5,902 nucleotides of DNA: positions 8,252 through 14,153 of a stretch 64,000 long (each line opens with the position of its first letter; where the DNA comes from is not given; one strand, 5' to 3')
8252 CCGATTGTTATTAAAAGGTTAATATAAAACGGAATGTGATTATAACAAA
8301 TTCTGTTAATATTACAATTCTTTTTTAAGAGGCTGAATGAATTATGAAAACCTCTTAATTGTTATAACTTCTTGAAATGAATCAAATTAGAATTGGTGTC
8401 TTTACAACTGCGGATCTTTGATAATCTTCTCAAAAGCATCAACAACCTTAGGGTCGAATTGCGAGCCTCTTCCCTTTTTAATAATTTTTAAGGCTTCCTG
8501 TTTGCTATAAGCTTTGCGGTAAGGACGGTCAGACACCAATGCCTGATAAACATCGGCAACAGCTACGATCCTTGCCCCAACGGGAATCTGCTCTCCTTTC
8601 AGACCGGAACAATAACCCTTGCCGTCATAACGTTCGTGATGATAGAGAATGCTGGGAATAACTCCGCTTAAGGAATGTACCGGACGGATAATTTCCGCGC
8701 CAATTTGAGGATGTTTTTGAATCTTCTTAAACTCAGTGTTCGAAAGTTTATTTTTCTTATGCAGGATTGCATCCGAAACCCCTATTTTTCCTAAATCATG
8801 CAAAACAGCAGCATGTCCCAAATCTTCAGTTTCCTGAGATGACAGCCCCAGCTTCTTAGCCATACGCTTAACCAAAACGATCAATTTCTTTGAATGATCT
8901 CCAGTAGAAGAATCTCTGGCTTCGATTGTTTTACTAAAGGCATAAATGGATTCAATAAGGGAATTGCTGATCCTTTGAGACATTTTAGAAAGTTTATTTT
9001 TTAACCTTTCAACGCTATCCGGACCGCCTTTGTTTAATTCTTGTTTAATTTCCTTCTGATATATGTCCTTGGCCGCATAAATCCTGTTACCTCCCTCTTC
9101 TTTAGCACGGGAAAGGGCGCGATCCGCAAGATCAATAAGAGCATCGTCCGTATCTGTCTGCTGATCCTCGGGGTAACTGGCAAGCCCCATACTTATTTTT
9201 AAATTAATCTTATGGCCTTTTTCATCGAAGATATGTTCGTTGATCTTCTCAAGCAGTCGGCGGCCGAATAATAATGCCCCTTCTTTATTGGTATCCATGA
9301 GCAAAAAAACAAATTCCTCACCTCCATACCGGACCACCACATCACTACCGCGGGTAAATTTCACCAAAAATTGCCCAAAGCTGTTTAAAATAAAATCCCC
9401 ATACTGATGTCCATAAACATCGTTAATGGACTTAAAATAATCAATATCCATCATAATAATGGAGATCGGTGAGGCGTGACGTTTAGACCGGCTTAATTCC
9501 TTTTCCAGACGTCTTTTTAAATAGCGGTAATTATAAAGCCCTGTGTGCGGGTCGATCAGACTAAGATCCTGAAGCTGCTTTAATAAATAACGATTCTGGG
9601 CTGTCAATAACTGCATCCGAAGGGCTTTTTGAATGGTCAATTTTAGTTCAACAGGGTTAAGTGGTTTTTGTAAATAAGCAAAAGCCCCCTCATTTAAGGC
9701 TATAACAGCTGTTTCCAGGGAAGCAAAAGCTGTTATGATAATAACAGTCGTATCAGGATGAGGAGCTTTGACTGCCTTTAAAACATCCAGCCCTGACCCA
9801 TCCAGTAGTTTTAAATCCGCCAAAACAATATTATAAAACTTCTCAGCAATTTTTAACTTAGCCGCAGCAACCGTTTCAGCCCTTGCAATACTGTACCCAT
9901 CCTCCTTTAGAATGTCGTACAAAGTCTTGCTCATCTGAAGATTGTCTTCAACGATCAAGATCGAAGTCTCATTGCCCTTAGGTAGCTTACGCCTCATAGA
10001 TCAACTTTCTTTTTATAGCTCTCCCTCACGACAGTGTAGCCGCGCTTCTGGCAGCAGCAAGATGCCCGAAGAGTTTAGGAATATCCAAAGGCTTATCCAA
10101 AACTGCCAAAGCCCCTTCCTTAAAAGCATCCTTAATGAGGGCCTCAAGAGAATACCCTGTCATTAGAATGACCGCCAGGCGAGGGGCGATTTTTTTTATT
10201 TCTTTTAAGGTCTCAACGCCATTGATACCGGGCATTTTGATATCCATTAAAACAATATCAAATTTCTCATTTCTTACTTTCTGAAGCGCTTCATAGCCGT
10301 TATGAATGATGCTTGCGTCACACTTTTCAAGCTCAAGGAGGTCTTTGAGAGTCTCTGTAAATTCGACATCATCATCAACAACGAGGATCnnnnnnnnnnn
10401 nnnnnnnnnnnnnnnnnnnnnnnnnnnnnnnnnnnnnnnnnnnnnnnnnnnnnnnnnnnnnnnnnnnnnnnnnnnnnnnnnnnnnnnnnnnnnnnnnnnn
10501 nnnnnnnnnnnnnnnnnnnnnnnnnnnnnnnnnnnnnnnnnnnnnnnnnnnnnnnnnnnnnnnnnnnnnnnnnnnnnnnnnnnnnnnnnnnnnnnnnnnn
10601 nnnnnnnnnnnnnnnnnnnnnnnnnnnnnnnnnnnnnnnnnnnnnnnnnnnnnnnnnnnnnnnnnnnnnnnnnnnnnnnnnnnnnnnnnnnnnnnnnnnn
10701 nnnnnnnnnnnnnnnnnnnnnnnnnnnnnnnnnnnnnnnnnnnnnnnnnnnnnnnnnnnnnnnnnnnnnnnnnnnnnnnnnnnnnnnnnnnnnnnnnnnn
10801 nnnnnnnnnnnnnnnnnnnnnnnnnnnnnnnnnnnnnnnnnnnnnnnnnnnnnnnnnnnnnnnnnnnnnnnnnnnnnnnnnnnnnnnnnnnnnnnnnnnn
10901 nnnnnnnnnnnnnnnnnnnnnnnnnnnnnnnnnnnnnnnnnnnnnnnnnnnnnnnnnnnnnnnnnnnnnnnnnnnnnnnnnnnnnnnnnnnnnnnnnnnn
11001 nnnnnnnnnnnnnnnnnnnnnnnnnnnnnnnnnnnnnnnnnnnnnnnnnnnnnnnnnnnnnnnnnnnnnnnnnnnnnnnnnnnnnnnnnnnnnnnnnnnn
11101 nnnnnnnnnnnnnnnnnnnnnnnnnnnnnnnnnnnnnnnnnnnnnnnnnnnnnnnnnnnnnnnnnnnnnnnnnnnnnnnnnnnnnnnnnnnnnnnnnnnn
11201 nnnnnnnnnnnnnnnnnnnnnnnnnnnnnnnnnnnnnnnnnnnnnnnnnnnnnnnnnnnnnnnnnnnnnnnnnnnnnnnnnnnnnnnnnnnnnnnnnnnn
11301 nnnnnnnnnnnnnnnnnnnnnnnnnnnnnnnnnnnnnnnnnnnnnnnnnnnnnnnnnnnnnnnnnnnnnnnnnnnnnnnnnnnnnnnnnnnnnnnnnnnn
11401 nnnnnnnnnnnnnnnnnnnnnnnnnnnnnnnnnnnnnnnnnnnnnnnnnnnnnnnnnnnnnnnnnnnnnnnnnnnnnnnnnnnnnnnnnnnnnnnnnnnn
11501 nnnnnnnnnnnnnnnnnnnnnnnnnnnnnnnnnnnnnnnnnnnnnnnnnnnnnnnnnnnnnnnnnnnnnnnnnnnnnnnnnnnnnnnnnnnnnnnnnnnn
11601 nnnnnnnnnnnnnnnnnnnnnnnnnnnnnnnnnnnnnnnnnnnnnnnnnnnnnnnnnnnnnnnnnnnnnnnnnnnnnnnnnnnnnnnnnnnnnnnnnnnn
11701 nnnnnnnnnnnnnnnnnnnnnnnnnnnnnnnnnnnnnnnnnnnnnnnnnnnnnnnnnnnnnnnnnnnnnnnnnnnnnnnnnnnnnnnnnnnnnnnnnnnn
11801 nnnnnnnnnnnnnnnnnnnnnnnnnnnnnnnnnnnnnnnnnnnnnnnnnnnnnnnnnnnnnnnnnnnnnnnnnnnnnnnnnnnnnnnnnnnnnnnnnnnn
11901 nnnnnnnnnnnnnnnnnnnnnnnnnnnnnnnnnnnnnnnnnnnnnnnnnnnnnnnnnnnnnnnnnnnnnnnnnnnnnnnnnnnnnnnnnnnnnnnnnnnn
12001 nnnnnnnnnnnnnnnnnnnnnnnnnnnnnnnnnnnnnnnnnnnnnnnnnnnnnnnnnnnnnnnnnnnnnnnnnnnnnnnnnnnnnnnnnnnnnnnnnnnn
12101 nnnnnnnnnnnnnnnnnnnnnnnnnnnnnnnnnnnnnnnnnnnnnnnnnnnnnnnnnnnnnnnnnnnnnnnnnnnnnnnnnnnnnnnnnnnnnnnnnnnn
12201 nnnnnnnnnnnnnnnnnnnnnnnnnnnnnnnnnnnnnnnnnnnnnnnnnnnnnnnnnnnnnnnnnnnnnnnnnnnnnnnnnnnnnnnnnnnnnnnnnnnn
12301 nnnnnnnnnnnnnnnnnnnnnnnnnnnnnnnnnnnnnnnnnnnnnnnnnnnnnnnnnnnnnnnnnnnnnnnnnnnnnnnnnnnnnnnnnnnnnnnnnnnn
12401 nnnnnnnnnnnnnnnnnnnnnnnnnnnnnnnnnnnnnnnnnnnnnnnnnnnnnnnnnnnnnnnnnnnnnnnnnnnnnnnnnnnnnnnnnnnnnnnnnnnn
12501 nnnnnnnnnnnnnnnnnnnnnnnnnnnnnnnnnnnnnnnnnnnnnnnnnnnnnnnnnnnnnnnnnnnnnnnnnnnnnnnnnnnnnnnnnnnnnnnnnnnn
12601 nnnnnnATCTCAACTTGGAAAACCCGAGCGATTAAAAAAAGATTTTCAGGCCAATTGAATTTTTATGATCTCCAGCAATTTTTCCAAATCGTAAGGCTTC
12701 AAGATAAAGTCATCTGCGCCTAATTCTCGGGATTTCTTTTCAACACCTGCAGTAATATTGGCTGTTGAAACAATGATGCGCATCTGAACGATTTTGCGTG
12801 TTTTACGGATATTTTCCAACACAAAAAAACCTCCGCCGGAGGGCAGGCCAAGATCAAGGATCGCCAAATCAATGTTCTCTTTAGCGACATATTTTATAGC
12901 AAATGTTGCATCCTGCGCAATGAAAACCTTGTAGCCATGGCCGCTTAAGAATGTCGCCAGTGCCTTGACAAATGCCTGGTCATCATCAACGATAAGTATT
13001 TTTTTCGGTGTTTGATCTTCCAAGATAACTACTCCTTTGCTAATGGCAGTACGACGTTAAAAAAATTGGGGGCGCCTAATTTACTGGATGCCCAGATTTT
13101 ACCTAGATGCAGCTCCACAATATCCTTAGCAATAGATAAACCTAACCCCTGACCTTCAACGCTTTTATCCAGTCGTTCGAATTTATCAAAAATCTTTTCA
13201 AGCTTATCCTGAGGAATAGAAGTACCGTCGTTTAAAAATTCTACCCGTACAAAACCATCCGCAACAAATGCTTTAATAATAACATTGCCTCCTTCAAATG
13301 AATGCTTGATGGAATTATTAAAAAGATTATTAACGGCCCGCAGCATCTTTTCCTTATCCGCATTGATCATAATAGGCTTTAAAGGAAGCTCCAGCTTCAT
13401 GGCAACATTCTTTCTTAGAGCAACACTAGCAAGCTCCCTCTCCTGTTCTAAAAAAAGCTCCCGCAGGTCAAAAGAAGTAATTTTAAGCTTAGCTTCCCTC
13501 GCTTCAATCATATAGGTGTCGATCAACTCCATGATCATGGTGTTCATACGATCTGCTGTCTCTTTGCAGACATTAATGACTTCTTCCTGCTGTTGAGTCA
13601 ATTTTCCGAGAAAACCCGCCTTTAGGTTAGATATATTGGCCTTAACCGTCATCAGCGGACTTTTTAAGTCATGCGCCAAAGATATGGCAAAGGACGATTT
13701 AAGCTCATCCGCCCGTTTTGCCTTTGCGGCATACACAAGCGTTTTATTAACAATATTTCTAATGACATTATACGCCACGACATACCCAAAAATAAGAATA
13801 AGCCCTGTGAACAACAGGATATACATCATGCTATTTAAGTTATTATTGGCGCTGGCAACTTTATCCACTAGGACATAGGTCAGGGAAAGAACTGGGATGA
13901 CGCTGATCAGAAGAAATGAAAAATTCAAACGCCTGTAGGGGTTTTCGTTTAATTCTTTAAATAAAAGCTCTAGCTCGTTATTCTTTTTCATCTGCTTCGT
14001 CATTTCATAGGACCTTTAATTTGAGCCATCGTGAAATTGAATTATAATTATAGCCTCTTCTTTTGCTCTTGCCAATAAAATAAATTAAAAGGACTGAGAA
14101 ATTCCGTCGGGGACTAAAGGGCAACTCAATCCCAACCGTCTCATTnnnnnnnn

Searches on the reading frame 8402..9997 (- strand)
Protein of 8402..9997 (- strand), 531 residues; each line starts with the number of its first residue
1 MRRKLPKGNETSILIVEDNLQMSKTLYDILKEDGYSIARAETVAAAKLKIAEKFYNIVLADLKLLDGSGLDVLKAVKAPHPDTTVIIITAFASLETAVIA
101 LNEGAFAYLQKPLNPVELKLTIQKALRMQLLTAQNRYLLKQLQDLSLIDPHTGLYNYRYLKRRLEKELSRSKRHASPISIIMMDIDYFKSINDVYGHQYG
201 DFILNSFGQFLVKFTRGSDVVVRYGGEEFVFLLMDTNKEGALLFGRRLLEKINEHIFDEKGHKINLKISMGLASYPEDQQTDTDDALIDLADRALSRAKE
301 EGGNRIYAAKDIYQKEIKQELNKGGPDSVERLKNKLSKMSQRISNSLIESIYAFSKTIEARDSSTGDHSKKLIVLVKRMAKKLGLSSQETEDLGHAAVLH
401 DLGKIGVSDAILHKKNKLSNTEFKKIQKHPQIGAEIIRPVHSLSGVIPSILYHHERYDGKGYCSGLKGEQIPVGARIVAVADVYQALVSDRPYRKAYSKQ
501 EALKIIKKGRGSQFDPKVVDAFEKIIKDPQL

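Call 49: search_protein_families(library=pfam, proteins=[window:8402-9997:-], max_evalue=0.0001)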
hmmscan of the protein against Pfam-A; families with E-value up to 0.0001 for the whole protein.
window:8402-9997:- (531 aa): 4 families
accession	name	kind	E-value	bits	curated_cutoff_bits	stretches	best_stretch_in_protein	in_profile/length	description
PF00990.26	GGDEF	-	6.9e-42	143.4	23.8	1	147-305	2-161/161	Diguanylate cyclase, GGDEF domain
PF13487.12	HD_5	-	4.2e-40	137.7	27.2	1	354-518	3-170/170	HD domain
PF00072.30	Response_reg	-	1.3e-20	74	30.2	1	13-122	1-110/111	Response regulator receiver domain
PF01966.28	HD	-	3.9e-20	72.7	22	1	366-486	2-115/116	HD domain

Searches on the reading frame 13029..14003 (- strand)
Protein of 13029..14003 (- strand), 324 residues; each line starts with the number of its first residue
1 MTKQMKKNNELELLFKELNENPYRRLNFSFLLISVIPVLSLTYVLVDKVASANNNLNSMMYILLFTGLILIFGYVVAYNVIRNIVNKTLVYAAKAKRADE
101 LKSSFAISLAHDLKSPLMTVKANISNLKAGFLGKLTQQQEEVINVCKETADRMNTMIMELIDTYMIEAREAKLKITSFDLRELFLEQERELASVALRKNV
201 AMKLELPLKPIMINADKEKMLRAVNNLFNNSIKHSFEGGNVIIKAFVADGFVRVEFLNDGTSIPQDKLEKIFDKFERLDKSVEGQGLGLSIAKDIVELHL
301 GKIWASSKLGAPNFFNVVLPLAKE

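Call 49: search_protein_families(library=pfam, proteins=[window:13029-14003:-], max_evalue=0.0001)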
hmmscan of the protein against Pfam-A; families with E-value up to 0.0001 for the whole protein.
window:13029-14003:- (324 aa): 2 families
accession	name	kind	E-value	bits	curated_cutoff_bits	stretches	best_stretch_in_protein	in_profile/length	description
PF02518.31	HATPase_c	-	3.3e-20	73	26.4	1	216-322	2-110/111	Histidine kinase-, DNA gyrase B-, and HSP90-like ATPase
PF00512.31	HisKA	-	8.4e-10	39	26.9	1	102-168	2-65/66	His Kinase A (phospho-acceptor) domain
